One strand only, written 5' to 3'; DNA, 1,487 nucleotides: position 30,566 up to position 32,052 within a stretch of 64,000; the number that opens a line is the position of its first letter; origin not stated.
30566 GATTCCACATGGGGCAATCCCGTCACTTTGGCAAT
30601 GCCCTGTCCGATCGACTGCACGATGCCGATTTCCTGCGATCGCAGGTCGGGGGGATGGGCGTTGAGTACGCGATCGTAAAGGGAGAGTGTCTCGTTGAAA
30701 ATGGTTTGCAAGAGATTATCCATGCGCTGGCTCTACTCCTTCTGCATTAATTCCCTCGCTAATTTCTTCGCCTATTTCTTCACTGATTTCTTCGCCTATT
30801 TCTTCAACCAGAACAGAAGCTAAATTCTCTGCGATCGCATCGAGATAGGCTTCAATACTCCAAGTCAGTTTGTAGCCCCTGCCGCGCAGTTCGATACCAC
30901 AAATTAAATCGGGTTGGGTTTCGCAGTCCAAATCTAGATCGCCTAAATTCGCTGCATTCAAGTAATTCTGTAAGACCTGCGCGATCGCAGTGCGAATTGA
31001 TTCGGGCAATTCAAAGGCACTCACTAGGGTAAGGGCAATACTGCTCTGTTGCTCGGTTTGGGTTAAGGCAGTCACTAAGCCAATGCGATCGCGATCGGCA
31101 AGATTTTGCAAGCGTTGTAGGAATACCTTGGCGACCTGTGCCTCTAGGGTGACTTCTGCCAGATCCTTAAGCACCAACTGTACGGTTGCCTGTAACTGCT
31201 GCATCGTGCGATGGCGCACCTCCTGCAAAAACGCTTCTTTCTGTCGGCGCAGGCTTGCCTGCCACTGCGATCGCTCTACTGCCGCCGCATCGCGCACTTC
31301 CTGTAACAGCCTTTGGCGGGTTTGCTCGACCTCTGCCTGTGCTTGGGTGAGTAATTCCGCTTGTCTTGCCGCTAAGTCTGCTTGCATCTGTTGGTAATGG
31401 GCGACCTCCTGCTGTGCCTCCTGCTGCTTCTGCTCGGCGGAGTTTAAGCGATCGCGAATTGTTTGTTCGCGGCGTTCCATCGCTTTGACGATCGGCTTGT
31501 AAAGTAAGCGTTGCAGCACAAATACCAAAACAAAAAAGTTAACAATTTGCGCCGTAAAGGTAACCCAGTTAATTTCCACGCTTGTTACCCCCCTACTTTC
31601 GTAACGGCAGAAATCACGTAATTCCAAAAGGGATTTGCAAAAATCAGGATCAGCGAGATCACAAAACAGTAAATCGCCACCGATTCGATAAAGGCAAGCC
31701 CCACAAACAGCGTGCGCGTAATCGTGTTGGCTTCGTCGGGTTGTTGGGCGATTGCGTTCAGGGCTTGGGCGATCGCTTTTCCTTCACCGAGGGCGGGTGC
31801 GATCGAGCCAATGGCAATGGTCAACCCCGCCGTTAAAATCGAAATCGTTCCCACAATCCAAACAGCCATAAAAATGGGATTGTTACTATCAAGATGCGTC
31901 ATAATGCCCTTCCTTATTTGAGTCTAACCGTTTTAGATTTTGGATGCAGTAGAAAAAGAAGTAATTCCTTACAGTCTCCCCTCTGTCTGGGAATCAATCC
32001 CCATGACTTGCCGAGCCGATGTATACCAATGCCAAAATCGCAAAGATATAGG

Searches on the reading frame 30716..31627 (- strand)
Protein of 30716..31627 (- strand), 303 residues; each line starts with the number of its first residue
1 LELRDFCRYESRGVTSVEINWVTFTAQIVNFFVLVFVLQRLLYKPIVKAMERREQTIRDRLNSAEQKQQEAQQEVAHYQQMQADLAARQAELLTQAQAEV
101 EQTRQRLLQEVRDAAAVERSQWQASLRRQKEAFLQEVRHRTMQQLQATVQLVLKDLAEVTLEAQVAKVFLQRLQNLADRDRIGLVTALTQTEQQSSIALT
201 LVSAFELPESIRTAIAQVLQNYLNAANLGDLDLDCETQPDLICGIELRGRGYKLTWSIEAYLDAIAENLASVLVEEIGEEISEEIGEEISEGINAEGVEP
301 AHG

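Call 3: search_protein_families(library=pfam, proteins=[window:30716-31627:-])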
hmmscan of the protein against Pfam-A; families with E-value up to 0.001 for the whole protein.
window:30716-31627:- (303 aa): 1 family
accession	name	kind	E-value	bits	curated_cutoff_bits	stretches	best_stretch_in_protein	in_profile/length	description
PF00430.23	ATP-synt_B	-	9.7e-15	55.2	28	1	23-149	1-127/132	ATP synthase B/B' CF(0)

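Call 4: search_protein_families(library=ncbifam, proteins=[window:30716-31627:-])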
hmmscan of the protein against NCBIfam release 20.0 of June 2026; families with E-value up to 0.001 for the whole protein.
window:30716-31627:- (303 aa): 18 families
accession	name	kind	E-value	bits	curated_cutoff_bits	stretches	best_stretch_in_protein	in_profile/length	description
NF011044.0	PRK14474.1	equivalog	1.1e-71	241.4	339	1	18-273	2-250/258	F0F1 ATP synthase subunit B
TIGR03321.1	alt_F1F0_F0_B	exception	7.6e-62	209.3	224.7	1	18-269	2-245/246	alternate F1F0 ATPase, F0 subunit B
NF009992.0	PRK13461.1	equivalog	3.9e-12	46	127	1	17-155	1-136/159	F0F1 ATP synthase subunit B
NF011043.0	PRK14473.1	equivalog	5.3e-12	46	168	1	17-154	4-141/164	F0F1 ATP synthase subunit B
NF006293.0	PRK08476.1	equivalog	2.8e-11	43.8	118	1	17-166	3-139/141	F0F1 ATP synthase subunit B'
NF005607.0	PRK07353.1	equivalog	3e-11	43.3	131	1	23-140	22-139/155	F0F1 ATP synthase subunit B'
NF011041.0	PRK14471.1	equivalog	4.2e-11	43.1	200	1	24-143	11-130/164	F0F1 ATP synthase subunit B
NF004411.0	PRK05759.1-2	equivalog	9.9e-10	38.7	131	1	22-165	5-140/156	F0F1 ATP synthase subunit B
TIGR01144.1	ATP_synt_b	equivalog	1.8e-09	37.6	65.5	1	27-163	1-129/147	F0F1 ATP synthase subunit B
NF005606.0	PRK07352.1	equivalog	7.3e-09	35.6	137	1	16-158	15-154/175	F0F1 ATP synthase subunit B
NF009987.0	PRK13453.1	equivalog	1.5e-08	34.6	172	1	18-143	15-140/173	F0F1 ATP synthase subunit B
NF004413.0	PRK05759.1-4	equivalog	8.8e-08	32.4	197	1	22-167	5-142/156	F0F1 ATP synthase subunit B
NF009991.0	PRK13460.1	equivalog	2.9e-07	30.6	183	1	13-140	8-135/173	F0F1 ATP synthase subunit B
NF011042.0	PRK14472.1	equivalog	8.1e-07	29.2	198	1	28-143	25-140/175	F0F1 ATP synthase subunit B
NF009961.0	PRK13428.1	equivalog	3.4e-05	23.2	328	1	23-205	3-187/445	F0F1 ATP synthase subunit B/delta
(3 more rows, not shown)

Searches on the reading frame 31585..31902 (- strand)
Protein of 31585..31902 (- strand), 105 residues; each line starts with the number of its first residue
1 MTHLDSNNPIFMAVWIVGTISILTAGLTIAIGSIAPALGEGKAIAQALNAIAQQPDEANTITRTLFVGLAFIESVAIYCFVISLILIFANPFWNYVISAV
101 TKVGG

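Call 3: search_protein_families(library=pfam, proteins=[window:31585-31902:-])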
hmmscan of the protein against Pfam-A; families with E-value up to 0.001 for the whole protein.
window:31585-31902:- (105 aa): 1 family
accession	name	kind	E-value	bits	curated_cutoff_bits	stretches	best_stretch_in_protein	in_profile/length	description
PF00137.26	ATP-synt_C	-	1.2e-16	61.1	24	1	23-86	1-60/60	ATP synthase subunit C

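Call 4: search_protein_families(library=ncbifam, proteins=[window:31585-31902:-])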
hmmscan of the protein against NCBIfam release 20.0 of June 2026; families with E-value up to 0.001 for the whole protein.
window:31585-31902:- (105 aa): 19 families
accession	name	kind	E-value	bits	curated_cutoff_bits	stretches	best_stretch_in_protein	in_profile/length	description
TIGR03322.1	alt_F1F0_F0_C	exception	6.9e-44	148.4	130.85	1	16-97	5-86/86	alternate F1F0 ATPase, F0 subunit C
NF009998.0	PRK13468.1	equivalog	2.6e-42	143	116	1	16-97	6-87/88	F0F1 ATP synthase subunit C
NF005608.0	PRK07354.1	equivalog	4e-22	78.6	128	1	16-92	4-80/81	F0F1 ATP synthase subunit C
NF009999.0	PRK13471.1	equivalog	4.6e-14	52.4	124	1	21-88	16-83/85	F0F1 ATP synthase subunit C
NF005363.0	PRK06876.1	equivalog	2.4e-13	49.7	71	1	19-92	6-79/80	F0F1 ATP synthase subunit C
NF006295.0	PRK08482.1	equivalog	3e-13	50.2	135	1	16-92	27-103/105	F0F1 ATP synthase subunit C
TIGR01260.1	ATP_synt_c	equivalog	7.1e-13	48.4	43.95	1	33-89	2-58/58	ATP synthase F0 subunit C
NF005521.0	PRK07159.1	equivalog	1.7e-12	47.2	122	1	22-89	34-100/101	F0F1 ATP synthase subunit C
NF005733.0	PRK07558.1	equivalog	2.4e-11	43.6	85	1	22-89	8-74/75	F0F1 ATP synthase subunit C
NF005900.0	PRK07874.1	equivalog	1.3e-09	38.2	114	1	28-85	22-79/80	ATP synthase F0 subunit C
NF009996.0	PRK13466.1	equivalog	1e-06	28.8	110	1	27-85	6-60/66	F0F1 ATP synthase subunit C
NF009997.0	PRK13467.1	equivalog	4.3e-06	26.6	98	1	27-86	6-65/66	F0F1 ATP synthase subunit C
NF004532.0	PRK05880.1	equivalog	5.1e-06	26.6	120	1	21-91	11-81/83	F0F1 ATP synthase subunit C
NF009995.0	PRK13464.1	equivalog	5.7e-05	23.7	168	1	15-92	6-86/101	F0F1 ATP synthase subunit B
NF005124.0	PRK06558.1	equivalog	0.00018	21.3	127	1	20-88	92-156/159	V-type ATP synthase subunit K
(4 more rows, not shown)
